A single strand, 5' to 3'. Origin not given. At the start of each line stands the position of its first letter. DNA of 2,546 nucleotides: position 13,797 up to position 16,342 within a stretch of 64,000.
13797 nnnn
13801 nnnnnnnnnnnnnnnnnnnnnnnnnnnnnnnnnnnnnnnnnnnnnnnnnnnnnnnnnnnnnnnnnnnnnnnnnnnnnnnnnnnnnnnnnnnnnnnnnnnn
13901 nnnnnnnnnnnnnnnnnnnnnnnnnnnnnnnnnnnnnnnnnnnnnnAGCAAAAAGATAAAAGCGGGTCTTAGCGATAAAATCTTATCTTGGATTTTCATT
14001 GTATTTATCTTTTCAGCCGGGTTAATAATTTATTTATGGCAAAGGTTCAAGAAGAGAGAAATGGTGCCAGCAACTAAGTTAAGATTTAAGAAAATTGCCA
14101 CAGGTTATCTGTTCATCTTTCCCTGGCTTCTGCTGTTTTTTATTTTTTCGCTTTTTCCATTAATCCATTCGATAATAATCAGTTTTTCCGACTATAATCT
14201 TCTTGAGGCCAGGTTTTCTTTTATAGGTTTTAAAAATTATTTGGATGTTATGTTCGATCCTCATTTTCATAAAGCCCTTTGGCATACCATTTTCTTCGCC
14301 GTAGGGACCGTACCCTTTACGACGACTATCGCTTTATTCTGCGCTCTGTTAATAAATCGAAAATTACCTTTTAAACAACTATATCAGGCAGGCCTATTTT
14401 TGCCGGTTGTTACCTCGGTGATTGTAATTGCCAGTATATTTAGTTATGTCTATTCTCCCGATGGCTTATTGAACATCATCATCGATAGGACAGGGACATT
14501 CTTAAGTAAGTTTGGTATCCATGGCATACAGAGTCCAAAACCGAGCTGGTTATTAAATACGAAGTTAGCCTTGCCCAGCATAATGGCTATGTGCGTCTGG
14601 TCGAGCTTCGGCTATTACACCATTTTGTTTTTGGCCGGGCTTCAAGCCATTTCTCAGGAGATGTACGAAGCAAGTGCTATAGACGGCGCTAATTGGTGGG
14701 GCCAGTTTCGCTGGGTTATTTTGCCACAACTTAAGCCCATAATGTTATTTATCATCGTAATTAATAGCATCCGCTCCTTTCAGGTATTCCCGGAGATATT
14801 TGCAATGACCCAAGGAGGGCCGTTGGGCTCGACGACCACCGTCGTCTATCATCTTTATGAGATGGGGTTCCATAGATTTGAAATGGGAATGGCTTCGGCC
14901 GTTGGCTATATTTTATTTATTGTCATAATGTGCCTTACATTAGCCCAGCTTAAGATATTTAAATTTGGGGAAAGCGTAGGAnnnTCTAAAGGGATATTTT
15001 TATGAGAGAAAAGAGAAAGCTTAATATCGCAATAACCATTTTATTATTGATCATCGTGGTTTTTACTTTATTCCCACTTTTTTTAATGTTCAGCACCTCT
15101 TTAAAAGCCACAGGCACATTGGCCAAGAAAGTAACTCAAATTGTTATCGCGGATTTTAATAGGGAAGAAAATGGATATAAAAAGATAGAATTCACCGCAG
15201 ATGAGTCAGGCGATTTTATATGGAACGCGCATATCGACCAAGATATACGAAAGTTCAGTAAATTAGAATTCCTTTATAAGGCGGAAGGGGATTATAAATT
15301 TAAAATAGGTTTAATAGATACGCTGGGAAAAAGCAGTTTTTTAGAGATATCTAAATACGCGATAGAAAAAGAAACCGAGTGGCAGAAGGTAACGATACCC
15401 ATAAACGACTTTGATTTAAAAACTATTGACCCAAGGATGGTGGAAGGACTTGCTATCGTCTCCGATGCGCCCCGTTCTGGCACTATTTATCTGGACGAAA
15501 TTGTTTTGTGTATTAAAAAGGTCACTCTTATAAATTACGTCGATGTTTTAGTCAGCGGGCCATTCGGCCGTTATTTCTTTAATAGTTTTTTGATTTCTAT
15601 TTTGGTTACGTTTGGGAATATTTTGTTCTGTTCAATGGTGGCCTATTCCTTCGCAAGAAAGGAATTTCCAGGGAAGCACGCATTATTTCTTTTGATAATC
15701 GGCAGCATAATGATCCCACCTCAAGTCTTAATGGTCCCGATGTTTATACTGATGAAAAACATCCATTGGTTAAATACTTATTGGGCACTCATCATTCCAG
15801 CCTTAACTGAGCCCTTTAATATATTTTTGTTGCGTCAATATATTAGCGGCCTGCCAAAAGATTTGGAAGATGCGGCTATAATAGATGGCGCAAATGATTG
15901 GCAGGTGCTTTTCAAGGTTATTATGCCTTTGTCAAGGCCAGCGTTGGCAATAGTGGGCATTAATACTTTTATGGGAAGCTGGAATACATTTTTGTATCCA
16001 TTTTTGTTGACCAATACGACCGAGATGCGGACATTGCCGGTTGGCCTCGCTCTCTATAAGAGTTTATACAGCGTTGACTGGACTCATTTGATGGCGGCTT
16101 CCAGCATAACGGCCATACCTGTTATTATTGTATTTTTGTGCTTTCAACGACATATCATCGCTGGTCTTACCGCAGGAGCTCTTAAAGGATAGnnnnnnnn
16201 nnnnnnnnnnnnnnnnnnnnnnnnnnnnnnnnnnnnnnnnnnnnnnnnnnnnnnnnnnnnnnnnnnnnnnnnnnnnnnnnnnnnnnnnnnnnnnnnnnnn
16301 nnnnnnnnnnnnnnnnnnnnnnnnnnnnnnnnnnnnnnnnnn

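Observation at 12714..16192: Non-canonical ABC sugar importer: SBP fused to a MalF-type permease, and a MalG-type permease with a CBM-like insertion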

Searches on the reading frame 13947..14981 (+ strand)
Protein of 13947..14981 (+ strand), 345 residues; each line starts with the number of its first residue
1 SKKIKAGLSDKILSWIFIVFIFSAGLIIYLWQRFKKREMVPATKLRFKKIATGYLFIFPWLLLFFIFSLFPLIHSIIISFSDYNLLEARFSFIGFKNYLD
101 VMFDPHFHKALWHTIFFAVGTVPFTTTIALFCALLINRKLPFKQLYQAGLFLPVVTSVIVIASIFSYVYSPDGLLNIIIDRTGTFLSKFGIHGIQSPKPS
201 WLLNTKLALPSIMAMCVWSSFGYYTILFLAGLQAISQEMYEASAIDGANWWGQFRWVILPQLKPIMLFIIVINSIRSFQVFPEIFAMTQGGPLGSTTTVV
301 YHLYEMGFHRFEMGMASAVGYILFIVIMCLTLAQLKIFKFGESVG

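Call 78: search_solved_structures(query=window:13947-14981:+, max_evalue=1e-10, show_alignments=1)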
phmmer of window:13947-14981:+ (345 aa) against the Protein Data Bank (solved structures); distinct sequences matched with E-value up to 1e-10: 6.
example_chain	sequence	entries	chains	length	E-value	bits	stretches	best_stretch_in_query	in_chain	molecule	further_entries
7cad_A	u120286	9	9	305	1.4e-24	90.7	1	53-339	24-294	ABC sugar transporter, permease component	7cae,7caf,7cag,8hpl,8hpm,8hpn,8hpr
8ja7_A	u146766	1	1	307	6.1e-22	82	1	47-339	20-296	Trehalose transport system permease protein SugA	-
3fh6_F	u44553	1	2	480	3.7e-16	63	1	93-338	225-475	Maltose transport system permease protein malF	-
2r6g_F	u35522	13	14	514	3.6e-15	59.7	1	93-338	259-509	Maltose transport system permease protein malF | Maltose transporter subunit; membrane component of ABC superfamily | Maltose/maltodextrin transport system perm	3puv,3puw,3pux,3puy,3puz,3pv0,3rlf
9nxc_H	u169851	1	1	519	4.4e-15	59.5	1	93-338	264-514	Maltose/maltodextrin transport system permease protein MalF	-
4tqu_M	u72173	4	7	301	1.1e-13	54.9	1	54-332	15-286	AlgM1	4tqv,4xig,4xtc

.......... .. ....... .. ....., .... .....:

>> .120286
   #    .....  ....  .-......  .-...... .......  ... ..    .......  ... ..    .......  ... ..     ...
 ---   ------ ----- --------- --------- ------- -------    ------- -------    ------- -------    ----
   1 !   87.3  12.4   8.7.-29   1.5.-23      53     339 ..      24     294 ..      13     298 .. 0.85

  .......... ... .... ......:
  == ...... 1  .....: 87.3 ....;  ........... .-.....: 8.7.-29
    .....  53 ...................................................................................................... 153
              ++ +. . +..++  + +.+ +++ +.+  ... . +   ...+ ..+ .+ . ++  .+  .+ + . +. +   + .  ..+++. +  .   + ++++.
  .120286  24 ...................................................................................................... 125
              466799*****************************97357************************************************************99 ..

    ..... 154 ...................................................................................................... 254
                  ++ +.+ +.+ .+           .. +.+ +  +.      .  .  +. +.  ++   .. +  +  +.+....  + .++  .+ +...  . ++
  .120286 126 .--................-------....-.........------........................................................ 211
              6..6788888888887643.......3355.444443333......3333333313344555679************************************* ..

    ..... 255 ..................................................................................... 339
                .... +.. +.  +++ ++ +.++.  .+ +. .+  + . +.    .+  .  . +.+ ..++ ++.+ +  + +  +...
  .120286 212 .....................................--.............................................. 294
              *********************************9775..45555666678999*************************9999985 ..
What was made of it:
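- Checked: The permease core (aa ~464-750) aligns to the whole 6-TM SugA core, residues 24-294, so TM0 has no counterpart there (call 78).
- SugA alignment shows TM0 is extra (call 78).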

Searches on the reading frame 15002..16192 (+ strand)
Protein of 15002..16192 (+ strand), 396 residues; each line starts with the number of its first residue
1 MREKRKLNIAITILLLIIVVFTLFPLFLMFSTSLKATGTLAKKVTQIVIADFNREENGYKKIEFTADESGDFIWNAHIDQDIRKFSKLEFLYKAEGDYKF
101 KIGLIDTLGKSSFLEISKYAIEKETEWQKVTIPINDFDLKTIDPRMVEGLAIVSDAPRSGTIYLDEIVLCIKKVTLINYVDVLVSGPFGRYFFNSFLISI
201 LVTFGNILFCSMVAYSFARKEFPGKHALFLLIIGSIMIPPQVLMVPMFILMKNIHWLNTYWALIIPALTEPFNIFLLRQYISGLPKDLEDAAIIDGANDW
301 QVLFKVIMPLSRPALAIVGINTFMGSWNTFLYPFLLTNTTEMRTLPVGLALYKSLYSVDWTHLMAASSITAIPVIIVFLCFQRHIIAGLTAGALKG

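Call 3: search_protein_families(library=pfam, proteins=[window:15002-16192:+], max_evalue=0.01)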
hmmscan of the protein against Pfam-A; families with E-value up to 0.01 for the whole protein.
window:15002-16192:+ (396 aa): 3 families
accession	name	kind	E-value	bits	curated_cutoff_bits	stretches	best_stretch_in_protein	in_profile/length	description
PF00528.27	BPD_transp_1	-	5e-18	65.9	26.4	1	214-386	9-179/184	Binding-protein-dependent transport system inner membrane component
PF03425.19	CBM_11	-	0.0025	18.3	27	1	50-141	43-139/182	Carbohydrate binding domain (family 11)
PF21582.3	CBM30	-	0.0032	17.9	27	1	87-167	77-166/170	Carbohydrate binding domain 30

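Call 4: search_protein_families(library=ncbifam, proteins=[window:15002-16192:+], max_evalue=0.01)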
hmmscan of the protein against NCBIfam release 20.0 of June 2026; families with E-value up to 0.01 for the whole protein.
window:15002-16192:+ (396 aa): 19 families
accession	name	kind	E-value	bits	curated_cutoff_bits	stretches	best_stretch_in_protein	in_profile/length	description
NF040932.1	ABC_arch_GlcU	equivalog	3.7e-34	118.6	340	1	167-391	39-266/272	glucose ABC transporter permease GlcU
NF008210.0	PRK10973.1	equivalog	4.1e-34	118.5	297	1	184-390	69-277/281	sn-glycerol-3-phosphate ABC transporter permease UgpE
NF008231.0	PRK10998.1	equivalog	1.2e-29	103.8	261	1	189-396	82-296/296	maltose ABC transporter permease MalG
TIGR01581.1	Mo_ABC_porter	hypoth_equivalog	4e-10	39.6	210.3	1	182-375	13-219/225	ABC transporter permease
NF007047.0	PRK09500.1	equivalog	5.9e-09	35.9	326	1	191-335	59-205/257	spermidine/putrescine ABC transporter permease PotC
NF011624.0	PRK15050.1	equivalog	7.2e-09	35.2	247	1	252-377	153-275/297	2-aminoethylphosphonate ABC transporter permease subunit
TIGR02141.1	modB_ABC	equivalog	1.6e-07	31.1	182.6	1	195-379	3-201/208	molybdate ABC transporter permease subunit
NF008208.0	PRK10971.1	equivalog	3e-06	26.9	415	1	165-377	33-260/277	sulfate/thiosulfate ABC transporter permease CysT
NF040931.1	ABC_arch_GlcT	equivalog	3.7e-06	26.8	360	1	253-379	132-265/278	glucose ABC transporter permease GlcT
NF006939.0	PRK09421.1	equivalog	6e-06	25.8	262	1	196-357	16-192/230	molybdate ABC transporter permease subunit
TIGR03226.1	PhnU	equivalog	9e-06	25.3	283.45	1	284-372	205-288/311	2-aminoethylphosphonate ABC transporter permease subunit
TIGR00969.1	3a0106s02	subfamily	1.4e-05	24.7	240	1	195-377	66-263/272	sulfate ABC transporter permease subunit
TIGR02139.1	permease_CysT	equivalog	2.7e-05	23.9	246.1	1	192-362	52-236/265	sulfate ABC transporter permease subunit CysT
NF008232.0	PRK10999.1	equivalog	3.2e-05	22.8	392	1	270-340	387-457/520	maltose ABC transporter permease MalF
NF040839.1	tungstate_WtpB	equivalog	0.00079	19.1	340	1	192-323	46-190/251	tungstate ABC transporter permease WtpB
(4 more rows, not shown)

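Call 11: find_homologous_proteins(query=window:15002-16192:+, max_evalue=1e-10)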
Query window:15002-16192:+ (396 aa): 2897 proteins with E <= 1e-10 among 8000 candidates; the best 120 are listed.
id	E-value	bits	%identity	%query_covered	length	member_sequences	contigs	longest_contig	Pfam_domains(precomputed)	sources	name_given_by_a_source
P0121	6.3e-259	877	100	100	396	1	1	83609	PF00528.28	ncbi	ncbi:MAG: carbohydrate ABC transporter permease [Candidatus Omnitrophota bacterium]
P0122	2.3e-227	773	88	100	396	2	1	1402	PF00528.28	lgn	-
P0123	3.3e-189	647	71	100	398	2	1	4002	PF00528.28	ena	-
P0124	5.5e-189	646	72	100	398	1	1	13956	PF00528.28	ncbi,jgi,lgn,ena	ncbi:MAG: ABC transporter permease subunit [Candidatus Omnitrophota bacterium]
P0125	9.2e-163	560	62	97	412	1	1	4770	PF00528.28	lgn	-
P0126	1.9e-161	556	61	100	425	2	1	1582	PF00528.28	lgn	-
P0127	6.5e-146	505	58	96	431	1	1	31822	PF00528.28,PF21582.4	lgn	-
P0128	1.9e-142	493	56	99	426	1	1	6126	PF00528.28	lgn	-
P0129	6.7e-141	488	56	97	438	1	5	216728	PF00528.28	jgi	-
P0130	2.3e-140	486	55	100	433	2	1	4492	PF00528.28,PF21582.4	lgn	-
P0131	3.0e-140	486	57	93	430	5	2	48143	PF00528.28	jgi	-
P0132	1.1e-139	484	54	100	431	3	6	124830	PF00528.28,PF21582.4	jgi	-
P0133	3.1e-137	476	56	93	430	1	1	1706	PF00528.28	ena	-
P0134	7.3e-137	475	56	94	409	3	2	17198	PF00528.28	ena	-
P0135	4.2e-136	472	54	100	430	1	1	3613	PF00528.28,PF21582.4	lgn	-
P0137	2.6e-135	470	53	100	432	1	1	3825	PF00528.28,PF21582.4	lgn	-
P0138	2.6e-135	470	57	92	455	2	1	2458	PF00528.28,PF21582.4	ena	-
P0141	9.9e-134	464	55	98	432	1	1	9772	PF00528.28,PF21582.4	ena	-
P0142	2.2e-133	463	55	96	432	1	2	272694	PF00528.28,PF21582.4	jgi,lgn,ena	-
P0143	2.5e-133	463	55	96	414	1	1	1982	PF00528.28,PF21582.4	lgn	-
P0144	3.4e-133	463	53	100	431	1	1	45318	PF00528.28,PF21582.4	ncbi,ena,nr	ncbi:MAG: hypothetical protein COV76_00725 [Candidatus Omnitrophica bacterium CG11_big_fil_rev_8_21_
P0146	1.0e-132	461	55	93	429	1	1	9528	PF00528.28,PF21582.4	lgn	-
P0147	4.5e-132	459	57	94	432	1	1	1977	PF00528.28,PF21582.4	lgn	-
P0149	1.3e-131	458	55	100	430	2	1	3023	PF00528.28,PF21582.4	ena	-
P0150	5.6e-131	455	54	98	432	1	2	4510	PF00528.28,PF21582.4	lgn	-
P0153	1.7e-130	454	54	98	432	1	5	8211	PF00528.28,PF21582.4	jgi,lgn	-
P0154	3.5e-130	453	54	98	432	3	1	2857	PF00528.28,PF21582.4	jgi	jgi:multiple sugar transport system permease protein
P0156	6.5e-130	452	54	96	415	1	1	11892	PF00528.28,PF21582.4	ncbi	-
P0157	7.3e-130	452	54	95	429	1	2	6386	PF00528.28,PF21582.4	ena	-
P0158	7.8e-130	452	54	100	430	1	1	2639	PF00528.28,PF21582.4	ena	-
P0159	8.4e-130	452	52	100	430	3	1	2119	PF00528.28,PF21582.4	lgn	-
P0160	2.8e-129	450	52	100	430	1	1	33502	PF00528.28,PF21582.4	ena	-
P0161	4.4e-129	449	52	100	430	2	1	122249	PF00528.28,PF21582.4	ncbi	-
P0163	8.2e-129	448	53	100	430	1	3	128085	PF00528.28,PF21582.4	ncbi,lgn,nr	ncbi:MAG: ABC transporter permease subunit [Candidatus Omnitrophica bacterium]|nr:ABC transporter pe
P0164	2.1e-128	447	52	93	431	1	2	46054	PF00528.28,PF21582.4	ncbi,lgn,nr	ncbi:MAG: carbohydrate ABC transporter permease [Candidatus Omnitrophica bacterium]|nr:carbohydrate 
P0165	4.9e-128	446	53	93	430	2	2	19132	PF00528.28,PF21582.4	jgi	-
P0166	5.0e-128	446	52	93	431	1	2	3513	PF00528.28,PF21582.4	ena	-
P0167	5.5e-128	446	52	100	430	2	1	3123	PF00528.28,PF21582.4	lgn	-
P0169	8.6e-128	445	52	98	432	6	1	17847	PF00528.28,PF21582.4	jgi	-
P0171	1.0e-127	445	52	100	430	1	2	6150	PF00528.28,PF21582.4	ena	-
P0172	1.1e-127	445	53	94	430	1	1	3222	PF00528.28,PF21582.4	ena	-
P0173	1.2e-127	444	53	97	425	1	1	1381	PF00528.28,PF21582.4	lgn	-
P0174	1.9e-127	444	53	93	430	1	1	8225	PF00528.28,PF21582.4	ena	-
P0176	2.3e-127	443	53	100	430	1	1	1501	PF00528.28,PF21582.4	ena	-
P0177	6.3e-127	442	52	100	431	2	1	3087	PF00528.28,PF21582.4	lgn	-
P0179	6.9e-127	442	53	100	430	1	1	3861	PF00528.28,PF21582.4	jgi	jgi:multiple sugar transport system permease protein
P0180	1.8e-126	441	58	93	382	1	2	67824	PF00528.28,PF21582.4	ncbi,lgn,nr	ncbi:MAG: carbohydrate ABC transporter permease [Candidatus Omnitrophica bacterium]|nr:carbohydrate 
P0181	2.7e-126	440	51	100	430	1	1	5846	PF00528.28,PF21582.4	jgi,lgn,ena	-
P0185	6.0e-126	439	54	100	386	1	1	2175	PF00528.28,PF21582.4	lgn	-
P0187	7.9e-126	438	54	98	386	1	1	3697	PF00528.28,PF21582.4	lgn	-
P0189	1.4e-125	438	54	94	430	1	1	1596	PF00528.28,PF21582.4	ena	-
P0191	1.8e-125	437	52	94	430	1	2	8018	PF00528.28,PF21582.4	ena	-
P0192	1.9e-125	437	56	94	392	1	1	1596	PF00528.28,PF21582.4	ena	-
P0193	3.3e-125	436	53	100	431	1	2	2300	PF00528.28,PF21582.4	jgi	jgi:multiple sugar transport system permease protein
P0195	4.7e-125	436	56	96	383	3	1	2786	PF00528.28,PF21582.4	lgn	-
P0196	5.2e-125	436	51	100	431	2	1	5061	PF00528.28,PF21582.4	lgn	-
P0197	5.2e-125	436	56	94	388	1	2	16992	PF00528.28,PF21582.4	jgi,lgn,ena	-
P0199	1.2e-124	435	52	93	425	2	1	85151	PF00528.28,PF21582.4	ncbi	-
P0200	1.5e-124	434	51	100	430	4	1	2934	PF00528.28,PF21582.4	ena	-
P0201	2.0e-124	434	51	100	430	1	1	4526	PF00528.28,PF21582.4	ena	-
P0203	3.2e-124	433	52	99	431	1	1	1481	PF00528.28,PF21582.4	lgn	-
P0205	5.1e-124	432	52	93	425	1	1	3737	PF00528.28,PF21582.4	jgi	jgi:multiple sugar transport system permease protein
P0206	5.2e-124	432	51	100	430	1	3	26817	PF00528.28,PF21582.4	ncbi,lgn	-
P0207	5.2e-124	432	50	100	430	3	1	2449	PF00528.28,PF21582.4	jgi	-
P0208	5.6e-124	432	51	93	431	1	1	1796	PF00528.28,PF21582.4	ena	-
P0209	6.8e-124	432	51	100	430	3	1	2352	PF00528.28,PF21582.4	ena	-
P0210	7.3e-124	432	51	100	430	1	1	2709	PF00528.28,PF21582.4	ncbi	-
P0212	9.1e-124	432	52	100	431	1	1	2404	PF00528.28,PF21582.4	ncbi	-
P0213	1.0e-123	432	52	97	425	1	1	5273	PF00528.28,PF21582.4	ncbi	-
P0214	1.5e-123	431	51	100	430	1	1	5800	PF00528.28,PF21582.4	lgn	-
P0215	1.9e-123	431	54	100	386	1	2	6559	PF00528.28,PF21582.4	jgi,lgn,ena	-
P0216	2.1e-123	430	50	100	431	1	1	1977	PF00528.28,PF21582.4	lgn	-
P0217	2.6e-123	430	50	100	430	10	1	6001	PF00528.28,PF21582.4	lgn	-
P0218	3.0e-123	430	52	100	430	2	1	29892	PF00528.28,PF21582.4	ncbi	-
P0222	2.0e-122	427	53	93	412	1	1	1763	PF00528.28,PF21582.4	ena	-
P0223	2.3e-122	427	51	100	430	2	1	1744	PF00528.28,PF21582.4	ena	-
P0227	8.8e-122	425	50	100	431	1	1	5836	PF00528.28,PF21582.4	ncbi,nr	ncbi:MAG: carbohydrate ABC transporter permease [Candidatus Omnitrophica bacterium]|nr:carbohydrate 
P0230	4.8e-121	423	51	93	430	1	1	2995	PF00528.28,PF21582.4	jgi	jgi:multiple sugar transport system permease protein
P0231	6.4e-121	422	54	100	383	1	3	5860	PF00528.28,PF21582.4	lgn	-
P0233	9.8e-121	422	50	100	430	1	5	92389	PF00528.28,PF21582.4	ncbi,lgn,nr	ncbi:MAG: ABC transporter permease subunit [Candidatus Omnitrophica bacterium]|nr:ABC transporter pe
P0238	6.4e-120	419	50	100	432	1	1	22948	PF00528.28,PF21582.4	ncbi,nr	ncbi:MAG: carbohydrate ABC transporter permease [Candidatus Omnitrophica bacterium]|nr:carbohydrate 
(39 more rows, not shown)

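Call 56: search_solved_structures(query=window:15002-16192:+, max_evalue=1e-10, show_alignments=1)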
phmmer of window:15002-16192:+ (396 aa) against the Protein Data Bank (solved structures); distinct sequences matched with E-value up to 1e-10: 5.
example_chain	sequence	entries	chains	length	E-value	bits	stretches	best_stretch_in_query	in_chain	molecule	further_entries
7cad_B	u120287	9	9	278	3.2e-32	115.4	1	172-396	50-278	ABC transporter, permease protein SugB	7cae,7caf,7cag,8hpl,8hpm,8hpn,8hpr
8ja7_B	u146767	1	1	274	2e-31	112.8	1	172-396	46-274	Trehalose transport system permease protein SugB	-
2r6g_G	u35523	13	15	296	1.7e-23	86.7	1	190-396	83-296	Maltose transport system permease protein malG | Maltose transporter subunit; membrane component of ABC superfamily | Binding-protein-dependent transport system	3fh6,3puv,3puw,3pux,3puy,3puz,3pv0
9bcr_I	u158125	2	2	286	1.1e-18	70.9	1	190-386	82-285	Maltose/maltodextrin transport system permease protein MalG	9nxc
4tqu_N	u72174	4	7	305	8.5e-18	67.9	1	185-365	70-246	AlgM2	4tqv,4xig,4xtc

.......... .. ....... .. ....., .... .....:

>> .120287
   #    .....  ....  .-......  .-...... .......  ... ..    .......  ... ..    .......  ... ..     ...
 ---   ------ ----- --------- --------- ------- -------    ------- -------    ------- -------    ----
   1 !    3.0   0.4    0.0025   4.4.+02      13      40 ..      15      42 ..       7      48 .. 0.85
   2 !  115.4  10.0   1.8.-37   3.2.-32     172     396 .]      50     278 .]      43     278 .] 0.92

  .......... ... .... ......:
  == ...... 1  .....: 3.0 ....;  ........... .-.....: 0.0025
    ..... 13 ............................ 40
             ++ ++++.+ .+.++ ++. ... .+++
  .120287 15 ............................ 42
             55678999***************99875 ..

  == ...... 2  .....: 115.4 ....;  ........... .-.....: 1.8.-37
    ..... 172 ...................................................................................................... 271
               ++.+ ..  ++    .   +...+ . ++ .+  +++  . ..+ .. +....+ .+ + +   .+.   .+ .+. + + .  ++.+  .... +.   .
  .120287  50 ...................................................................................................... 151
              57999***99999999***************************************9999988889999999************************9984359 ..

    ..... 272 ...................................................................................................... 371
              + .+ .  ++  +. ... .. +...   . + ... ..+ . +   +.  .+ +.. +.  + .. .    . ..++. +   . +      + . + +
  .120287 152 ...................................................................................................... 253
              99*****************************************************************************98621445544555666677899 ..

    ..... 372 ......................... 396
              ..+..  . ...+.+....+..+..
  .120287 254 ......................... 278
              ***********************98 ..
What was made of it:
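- Closest known: LpqY-SugABC. Same: They are the closest solved homologues of both permeases (SugA 1.4e-24, SugB 3.2e-32, plus MalF and MalG; calls 56, 78).
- Both align end to end with SugA and SugB of a solved ATP-driven importer (calls 56, 78).
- On CBM30 / CBM11 (Pfam PF21582 / PF03425; CAZy carbohydrate-binding modules): The host protein is an ABC permease with no catalytic domain (calls 3, 56).
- Closest known: LpqY-SugABC. Different: SugB loop 1 is 7 residues where this protein has a 131-aa domain (call 56).
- Checked: Residues 41-171 (131 aa) therefore replace 7 residues of periplasmic loop 1 (call 56).
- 131 aa relative to SugB (call 56).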
